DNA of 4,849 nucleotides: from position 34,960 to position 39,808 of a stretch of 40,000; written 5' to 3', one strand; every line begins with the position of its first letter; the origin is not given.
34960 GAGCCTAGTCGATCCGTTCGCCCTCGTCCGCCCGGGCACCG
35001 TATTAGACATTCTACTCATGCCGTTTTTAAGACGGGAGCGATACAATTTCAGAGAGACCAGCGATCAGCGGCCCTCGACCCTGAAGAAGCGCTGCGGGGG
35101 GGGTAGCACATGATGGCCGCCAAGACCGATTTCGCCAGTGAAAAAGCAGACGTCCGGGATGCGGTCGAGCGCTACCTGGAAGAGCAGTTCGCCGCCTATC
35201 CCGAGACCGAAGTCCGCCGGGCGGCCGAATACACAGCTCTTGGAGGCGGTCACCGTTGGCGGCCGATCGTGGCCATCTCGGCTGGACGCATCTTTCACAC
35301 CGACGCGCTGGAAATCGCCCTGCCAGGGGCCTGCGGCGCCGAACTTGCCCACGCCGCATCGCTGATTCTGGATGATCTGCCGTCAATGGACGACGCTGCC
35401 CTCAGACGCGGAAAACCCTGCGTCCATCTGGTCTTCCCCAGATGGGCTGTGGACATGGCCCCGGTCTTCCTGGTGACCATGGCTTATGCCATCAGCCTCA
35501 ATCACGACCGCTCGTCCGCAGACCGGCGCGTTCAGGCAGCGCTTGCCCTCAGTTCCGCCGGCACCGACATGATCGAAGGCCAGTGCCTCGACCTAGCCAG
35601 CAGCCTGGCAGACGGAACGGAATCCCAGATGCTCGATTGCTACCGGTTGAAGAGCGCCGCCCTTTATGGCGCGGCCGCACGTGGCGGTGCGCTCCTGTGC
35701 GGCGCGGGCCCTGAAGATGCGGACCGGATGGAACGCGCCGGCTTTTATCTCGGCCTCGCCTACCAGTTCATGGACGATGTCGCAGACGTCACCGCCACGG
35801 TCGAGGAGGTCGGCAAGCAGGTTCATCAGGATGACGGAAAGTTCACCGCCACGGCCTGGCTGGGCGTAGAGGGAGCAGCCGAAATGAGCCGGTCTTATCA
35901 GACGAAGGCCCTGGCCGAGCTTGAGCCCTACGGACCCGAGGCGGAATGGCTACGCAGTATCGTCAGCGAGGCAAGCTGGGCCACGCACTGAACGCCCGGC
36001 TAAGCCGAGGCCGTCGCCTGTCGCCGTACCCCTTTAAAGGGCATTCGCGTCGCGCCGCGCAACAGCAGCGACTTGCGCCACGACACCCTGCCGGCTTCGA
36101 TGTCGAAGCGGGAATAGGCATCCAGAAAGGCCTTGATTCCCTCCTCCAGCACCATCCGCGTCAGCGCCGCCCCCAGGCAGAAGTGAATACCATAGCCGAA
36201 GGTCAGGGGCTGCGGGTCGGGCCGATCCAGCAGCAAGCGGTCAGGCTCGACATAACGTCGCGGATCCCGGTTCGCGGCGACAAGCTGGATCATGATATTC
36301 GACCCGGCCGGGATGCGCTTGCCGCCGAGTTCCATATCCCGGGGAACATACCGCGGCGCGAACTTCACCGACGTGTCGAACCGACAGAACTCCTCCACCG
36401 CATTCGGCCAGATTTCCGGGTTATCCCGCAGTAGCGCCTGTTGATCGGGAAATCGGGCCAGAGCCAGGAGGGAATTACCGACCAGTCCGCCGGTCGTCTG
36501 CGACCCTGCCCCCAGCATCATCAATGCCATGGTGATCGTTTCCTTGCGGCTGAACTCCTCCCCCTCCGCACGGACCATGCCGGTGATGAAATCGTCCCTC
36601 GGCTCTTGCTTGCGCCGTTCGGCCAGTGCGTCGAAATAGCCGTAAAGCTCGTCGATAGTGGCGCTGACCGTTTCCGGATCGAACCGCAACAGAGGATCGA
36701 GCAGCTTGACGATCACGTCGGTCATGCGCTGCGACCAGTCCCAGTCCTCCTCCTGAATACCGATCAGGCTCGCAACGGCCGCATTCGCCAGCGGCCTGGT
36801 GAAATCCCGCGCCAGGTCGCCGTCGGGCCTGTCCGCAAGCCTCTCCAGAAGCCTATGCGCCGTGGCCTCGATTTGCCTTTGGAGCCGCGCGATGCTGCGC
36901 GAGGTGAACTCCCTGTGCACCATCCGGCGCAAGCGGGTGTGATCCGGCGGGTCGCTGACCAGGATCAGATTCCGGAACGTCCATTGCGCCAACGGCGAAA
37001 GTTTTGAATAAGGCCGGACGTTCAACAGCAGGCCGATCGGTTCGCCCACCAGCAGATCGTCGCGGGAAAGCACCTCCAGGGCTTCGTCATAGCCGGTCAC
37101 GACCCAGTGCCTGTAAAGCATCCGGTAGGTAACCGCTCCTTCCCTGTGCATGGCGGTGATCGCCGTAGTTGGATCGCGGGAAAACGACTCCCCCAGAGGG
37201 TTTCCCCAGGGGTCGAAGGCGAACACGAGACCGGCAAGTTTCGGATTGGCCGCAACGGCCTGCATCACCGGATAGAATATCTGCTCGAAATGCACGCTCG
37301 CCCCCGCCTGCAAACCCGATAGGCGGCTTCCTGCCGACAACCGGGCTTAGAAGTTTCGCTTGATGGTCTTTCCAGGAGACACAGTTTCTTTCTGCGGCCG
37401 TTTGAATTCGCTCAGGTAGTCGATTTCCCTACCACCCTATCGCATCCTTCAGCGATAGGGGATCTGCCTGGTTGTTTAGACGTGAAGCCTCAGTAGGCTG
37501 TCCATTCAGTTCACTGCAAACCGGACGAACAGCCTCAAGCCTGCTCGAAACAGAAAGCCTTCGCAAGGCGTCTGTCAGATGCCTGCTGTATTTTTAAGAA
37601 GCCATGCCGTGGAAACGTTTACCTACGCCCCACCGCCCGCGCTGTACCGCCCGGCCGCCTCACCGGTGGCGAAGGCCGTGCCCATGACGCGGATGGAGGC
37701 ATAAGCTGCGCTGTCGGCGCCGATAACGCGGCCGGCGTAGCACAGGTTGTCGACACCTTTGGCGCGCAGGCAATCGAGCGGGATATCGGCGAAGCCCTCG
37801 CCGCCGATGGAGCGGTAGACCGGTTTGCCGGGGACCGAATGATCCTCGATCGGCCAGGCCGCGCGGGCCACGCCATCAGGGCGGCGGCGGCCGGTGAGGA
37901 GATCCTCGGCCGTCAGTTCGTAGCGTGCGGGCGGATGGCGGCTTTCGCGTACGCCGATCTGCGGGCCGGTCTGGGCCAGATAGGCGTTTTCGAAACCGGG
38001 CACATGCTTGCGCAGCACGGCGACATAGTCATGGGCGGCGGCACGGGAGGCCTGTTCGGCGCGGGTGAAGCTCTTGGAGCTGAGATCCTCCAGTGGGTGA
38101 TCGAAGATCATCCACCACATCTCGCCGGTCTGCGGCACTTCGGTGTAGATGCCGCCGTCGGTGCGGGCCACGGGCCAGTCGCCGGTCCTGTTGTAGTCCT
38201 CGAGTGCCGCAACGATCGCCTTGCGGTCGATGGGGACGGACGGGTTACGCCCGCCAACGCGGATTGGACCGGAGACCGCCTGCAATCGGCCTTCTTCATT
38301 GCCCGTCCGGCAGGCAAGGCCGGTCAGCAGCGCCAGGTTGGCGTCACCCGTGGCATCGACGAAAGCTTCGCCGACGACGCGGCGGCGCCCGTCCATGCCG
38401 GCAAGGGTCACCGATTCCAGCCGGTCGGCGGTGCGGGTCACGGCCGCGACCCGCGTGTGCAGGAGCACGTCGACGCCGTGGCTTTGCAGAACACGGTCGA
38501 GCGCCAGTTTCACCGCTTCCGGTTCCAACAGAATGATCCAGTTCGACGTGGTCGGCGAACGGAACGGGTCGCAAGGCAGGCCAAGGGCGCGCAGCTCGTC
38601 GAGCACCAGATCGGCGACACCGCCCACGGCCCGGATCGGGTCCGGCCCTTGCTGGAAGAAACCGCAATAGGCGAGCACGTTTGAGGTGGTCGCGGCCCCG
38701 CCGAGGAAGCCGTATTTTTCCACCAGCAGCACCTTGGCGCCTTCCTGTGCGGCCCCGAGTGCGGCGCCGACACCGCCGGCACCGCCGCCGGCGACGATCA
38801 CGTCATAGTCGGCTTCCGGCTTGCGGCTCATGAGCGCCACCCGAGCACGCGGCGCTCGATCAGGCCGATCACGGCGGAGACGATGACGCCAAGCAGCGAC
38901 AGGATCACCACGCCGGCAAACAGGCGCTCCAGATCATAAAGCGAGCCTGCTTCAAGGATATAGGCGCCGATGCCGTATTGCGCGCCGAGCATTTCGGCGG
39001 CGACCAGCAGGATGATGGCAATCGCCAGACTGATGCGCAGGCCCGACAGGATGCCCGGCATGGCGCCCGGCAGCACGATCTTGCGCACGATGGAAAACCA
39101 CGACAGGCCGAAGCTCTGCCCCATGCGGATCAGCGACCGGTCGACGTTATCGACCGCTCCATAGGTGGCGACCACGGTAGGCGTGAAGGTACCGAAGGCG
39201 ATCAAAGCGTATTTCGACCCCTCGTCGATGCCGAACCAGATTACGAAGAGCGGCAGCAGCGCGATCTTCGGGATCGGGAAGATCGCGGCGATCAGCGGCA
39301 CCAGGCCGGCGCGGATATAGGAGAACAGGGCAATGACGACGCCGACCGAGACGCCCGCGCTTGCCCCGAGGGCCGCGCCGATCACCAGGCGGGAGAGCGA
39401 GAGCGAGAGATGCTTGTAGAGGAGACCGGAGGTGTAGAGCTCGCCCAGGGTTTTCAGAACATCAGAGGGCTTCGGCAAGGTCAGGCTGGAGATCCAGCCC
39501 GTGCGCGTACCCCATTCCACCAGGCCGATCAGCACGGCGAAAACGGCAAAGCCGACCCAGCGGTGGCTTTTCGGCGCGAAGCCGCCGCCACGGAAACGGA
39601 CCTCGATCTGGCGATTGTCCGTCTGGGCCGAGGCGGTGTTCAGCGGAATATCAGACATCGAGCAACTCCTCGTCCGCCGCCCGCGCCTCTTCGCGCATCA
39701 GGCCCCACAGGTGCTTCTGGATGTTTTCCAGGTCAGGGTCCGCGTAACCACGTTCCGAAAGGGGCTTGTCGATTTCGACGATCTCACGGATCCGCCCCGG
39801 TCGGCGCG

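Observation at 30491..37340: A cyclase-less isoprenoid cluster: polyprenyl synthase coupled to a flavin monooxygenase, with a P450, an MMPL exporter and a secreted lipocalin-like protein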

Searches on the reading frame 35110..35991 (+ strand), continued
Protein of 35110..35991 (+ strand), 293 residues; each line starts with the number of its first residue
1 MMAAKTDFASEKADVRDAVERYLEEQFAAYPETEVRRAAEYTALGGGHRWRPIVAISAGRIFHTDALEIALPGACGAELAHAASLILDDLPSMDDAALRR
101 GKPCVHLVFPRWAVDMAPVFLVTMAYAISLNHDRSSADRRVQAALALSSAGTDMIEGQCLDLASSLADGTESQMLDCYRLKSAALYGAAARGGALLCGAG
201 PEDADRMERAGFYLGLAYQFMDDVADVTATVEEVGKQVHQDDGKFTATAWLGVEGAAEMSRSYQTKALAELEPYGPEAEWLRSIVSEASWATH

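Call 81: search_solved_structures(query=window:35110-35991:+, max_evalue=1e-33, show_alignments=4)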
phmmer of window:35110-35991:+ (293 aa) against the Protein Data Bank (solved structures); distinct sequences matched with E-value up to 1e-33: 6.
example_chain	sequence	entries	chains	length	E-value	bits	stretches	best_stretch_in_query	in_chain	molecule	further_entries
7mxz_AAA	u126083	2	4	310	2e-40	142.3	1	12-285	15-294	Geranylgeranyl pyrophosphate synthase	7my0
7my1_AAA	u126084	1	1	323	2.1e-40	142.2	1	11-285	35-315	Geranylgeranyl pyrophosphate synthase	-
7lbj_A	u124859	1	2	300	9.1e-36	127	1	16-287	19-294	Geranyltranstransferase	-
7my6_A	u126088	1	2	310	5.4e-35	124.4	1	35-286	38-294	Farnesyl-diphosphate synthase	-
7my7_AAA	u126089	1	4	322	6.1e-35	124.3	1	35-286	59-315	Farnesyl-diphosphate synthase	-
4kkm_A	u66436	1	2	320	8.2e-34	120.6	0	15-285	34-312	Polyprenyl synthetase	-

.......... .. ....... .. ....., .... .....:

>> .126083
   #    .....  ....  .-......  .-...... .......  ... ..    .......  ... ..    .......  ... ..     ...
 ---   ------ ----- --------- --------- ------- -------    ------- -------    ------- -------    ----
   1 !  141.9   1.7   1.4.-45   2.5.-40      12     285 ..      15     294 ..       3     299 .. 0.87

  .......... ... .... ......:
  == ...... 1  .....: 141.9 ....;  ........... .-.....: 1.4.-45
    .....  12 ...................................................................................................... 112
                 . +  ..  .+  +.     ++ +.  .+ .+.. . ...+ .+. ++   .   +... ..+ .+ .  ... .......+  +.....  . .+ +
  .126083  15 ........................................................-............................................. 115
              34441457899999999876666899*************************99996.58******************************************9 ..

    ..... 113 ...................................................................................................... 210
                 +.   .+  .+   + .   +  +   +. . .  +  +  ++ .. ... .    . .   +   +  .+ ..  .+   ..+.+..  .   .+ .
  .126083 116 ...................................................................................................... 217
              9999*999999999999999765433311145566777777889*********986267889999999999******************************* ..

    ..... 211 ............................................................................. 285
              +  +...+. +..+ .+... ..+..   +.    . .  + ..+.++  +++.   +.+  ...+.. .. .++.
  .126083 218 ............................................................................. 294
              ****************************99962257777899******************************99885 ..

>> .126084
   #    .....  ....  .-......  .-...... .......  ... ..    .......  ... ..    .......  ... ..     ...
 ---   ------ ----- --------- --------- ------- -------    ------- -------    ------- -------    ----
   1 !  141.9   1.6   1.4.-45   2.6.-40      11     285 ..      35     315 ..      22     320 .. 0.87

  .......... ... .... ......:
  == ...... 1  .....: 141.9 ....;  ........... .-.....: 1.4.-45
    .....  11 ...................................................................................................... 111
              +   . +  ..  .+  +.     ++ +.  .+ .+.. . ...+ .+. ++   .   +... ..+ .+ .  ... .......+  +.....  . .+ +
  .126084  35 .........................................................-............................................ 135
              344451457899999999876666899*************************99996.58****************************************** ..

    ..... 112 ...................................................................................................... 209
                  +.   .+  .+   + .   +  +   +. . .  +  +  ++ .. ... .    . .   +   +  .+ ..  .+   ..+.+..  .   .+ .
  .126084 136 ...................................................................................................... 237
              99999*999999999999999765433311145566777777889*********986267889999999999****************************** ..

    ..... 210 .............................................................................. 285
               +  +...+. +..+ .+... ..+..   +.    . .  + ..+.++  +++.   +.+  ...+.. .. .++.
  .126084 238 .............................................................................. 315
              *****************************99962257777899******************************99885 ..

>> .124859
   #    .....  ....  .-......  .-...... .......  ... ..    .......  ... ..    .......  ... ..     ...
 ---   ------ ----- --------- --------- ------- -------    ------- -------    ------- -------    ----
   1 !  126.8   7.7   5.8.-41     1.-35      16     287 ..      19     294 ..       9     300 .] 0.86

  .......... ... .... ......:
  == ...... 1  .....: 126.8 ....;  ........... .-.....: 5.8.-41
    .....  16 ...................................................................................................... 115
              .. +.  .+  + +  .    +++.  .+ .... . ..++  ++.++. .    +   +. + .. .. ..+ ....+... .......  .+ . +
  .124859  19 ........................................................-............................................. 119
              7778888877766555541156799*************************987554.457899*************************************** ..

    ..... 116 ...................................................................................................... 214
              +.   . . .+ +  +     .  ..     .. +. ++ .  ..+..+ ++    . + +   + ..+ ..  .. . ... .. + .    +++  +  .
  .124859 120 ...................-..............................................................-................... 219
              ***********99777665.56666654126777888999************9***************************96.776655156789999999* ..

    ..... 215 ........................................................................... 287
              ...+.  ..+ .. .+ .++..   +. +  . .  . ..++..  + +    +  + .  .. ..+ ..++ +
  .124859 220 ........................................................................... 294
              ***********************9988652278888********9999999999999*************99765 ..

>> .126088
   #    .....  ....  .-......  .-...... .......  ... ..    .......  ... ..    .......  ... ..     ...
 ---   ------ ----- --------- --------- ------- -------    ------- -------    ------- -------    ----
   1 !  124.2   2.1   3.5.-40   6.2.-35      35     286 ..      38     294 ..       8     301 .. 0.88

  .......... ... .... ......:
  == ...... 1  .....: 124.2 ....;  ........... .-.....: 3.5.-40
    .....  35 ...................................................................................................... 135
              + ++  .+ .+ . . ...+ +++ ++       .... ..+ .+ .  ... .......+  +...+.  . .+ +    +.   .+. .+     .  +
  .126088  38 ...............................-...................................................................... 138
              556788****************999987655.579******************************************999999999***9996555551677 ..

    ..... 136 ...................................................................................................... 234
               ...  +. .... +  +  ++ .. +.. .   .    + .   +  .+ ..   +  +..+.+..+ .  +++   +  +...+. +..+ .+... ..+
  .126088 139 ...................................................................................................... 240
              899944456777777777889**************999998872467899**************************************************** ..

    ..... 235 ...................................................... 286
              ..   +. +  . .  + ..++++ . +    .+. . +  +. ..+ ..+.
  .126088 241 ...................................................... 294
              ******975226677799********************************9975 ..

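Call 86: search_dna_similar(query=window:35110-35991:+, collection=plasmids, mode=protein, max_rows=15, max_evalue=1e-40)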
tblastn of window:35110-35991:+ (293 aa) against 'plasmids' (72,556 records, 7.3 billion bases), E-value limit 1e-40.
No match.

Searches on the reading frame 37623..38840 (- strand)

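Call 3: search_protein_families(library=pfam, proteins=[window:37623-38840:-])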
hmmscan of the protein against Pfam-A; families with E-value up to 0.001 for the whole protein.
window:37623-38840:- (405 aa): 7 families
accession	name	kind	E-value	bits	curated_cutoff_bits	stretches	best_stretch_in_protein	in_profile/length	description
PF12831.13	FAD_oxidored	-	2e-87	294.6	27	1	13-398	1-392/416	FAD dependent oxidoreductase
PF07992.20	Pyr_redox_2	-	6.9e-08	32.7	26.1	1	12-54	1-44/291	Pyridine nucleotide-disulphide oxidoreductase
PF03486.20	HI0933_like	-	6.7e-07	29.4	50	0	13-44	2-33/244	HI0933-like protein Rossmann domain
PF00890.30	FAD_binding_2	-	6.9e-06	25.9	20.4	1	13-53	1-41/414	FAD binding domain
PF01266.30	DAO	-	7e-06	26.2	27.9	1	13-55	1-43/353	FAD dependent oxidoreductase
PF13450.12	NAD_binding_8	-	0.00047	20.8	21.9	0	16-54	1-39/68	NAD(P)-binding Rossmann-like domain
PF01134.28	GIDA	-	0.00056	19.5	22.1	0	13-49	1-29/391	Glucose inhibited division protein A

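Call 4: search_protein_families(library=ncbifam, proteins=[window:37623-38840:-])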
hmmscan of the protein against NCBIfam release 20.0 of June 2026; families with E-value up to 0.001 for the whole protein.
window:37623-38840:- (405 aa): 44 families (the best 25 are shown)
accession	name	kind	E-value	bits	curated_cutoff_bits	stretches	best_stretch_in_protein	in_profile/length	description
NF009477.0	PRK12843.1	equivalog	1.2e-11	43.8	758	1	7-54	12-59/578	FAD-dependent oxidoreductase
NF009476.0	PRK12839.1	equivalog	9.1e-10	37.3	940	1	5-55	2-52/572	FAD-dependent oxidoreductase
NF004789.0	PRK06134.1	subfamily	1.3e-09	37.2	747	1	4-57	5-58/581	FAD-dependent oxidoreductase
NF003585.0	PRK05249.1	equivalog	2e-07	30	465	1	9-52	4-47/464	Si-specific NAD(P)(+) transhydrogenase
NF009478.0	PRK12844.1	equivalog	3.5e-07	28.9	789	1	9-54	6-51/559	3-ketosteroid-delta-1-dehydrogenase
NF005513.0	PRK07121.1-6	equivalog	5.8e-07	28.4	608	1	10-85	5-74/533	FAD-binding protein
NF053717.1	VnlPnlRedVprA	equivalog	6.5e-07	28.5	600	1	9-51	4-46/481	vinyl phenol reductase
NF005511.0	PRK07121.1-4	equivalog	7.5e-07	27.9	466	1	8-60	17-68/553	FAD-binding protein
NF053677.1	Desat2ChcC2Cyan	equivalog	1e-06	27.4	900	1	12-59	1-48/558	4-oxocyclohex-2-ene-1-carboxylate 5-dehydrogenase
NF005512.0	PRK07121.1-5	subfamily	1.1e-06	27.4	812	1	10-60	20-70/489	FAD-binding protein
TIGR01350.1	lipoamide_DH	equivalog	1.2e-06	27.5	408.8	1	12-49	2-38/461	dihydrolipoyl dehydrogenase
NF005510.0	PRK07121.1-3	subfamily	1.5e-06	27.2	481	1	10-61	21-72/492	FAD-binding protein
NF004776.0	PRK06116.1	equivalog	1.9e-06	27.2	480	1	10-49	3-41/450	glutathione-disulfide reductase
NF005883.0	PRK07845.1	equivalog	2.4e-06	26.8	479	1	13-55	4-45/466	NAD(P)H-quinone dehydrogenase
TIGR03997.1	mycofact_OYE_2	equivalog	3.8e-06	25.6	793.15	1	7-63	375-431/645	mycofactocin system FadH/OYE family oxidoreductase 2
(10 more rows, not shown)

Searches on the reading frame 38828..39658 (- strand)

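Call 3: search_protein_families(library=pfam, proteins=[window:38828-39658:-])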
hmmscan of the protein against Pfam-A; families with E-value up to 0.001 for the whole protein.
window:38828-39658:- (276 aa): 1 family
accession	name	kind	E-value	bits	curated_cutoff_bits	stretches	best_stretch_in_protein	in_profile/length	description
PF00528.27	BPD_transp_1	-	1.5e-24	87.2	26.4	1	102-271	1-182/184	Binding-protein-dependent transport system inner membrane component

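Call 4: search_protein_families(library=ncbifam, proteins=[window:38828-39658:-])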
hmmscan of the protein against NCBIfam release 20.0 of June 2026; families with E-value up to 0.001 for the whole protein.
window:38828-39658:- (276 aa): 13 families
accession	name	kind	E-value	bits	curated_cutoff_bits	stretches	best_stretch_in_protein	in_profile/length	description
NF008470.0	PRK11365.1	equivalog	1.1e-40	139.8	347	1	47-275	25-253/263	aliphatic sulfonate ABC transporter permease SsuC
NF007545.0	PRK10160.1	equivalog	1.1e-38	133.2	342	1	32-275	23-271/275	taurine ABC transporter permease TauC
NF040733.1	ABC_perm_U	equivalog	5.9e-34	117.7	295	1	49-275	22-249/251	ABC transporter permease subunit SaoP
TIGR01183.1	ntrB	equivalog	1.7e-18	67.1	209.05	1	80-266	15-201/202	nitrate ABC transporter permease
TIGR03416.1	ABC_choXWV_perm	equivalog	2.4e-10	40.4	363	1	80-259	84-262/267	choline ABC transporter permease subunit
NF008196.0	PRK10952.1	equivalog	1.3e-07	30.7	439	1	101-261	163-322/356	glycine betaine/L-proline ABC transporter permease ProW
NF011690.0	PRK15110.1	equivalog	1.7e-06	27.7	432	1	168-263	206-301/321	putrescine export ABC transporter permease SapB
NF007047.0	PRK09500.1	equivalog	6.6e-06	25.9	326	1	131-264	112-251/257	spermidine/putrescine ABC transporter permease PotC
NF007044.0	PRK09497.1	equivalog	7.6e-06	25.6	348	1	162-226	166-230/285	spermidine/putrescine ABC transporter permease PotB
TIGR02141.1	modB_ABC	equivalog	9.9e-06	25.3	182.6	1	160-268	93-206/208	molybdate ABC transporter permease subunit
NF011624.0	PRK15050.1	equivalog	2.4e-05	23.6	247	1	157-214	171-229/297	2-aminoethylphosphonate ABC transporter permease subunit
TIGR03226.1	PhnU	equivalog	0.00018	21.1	283.45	1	156-214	188-247/311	2-aminoethylphosphonate ABC transporter permease subunit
TIGR00974.1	3a0107s02c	equivalog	0.00055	19.2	193.45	1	152-214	133-197/272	phosphate ABC transporter permease PstA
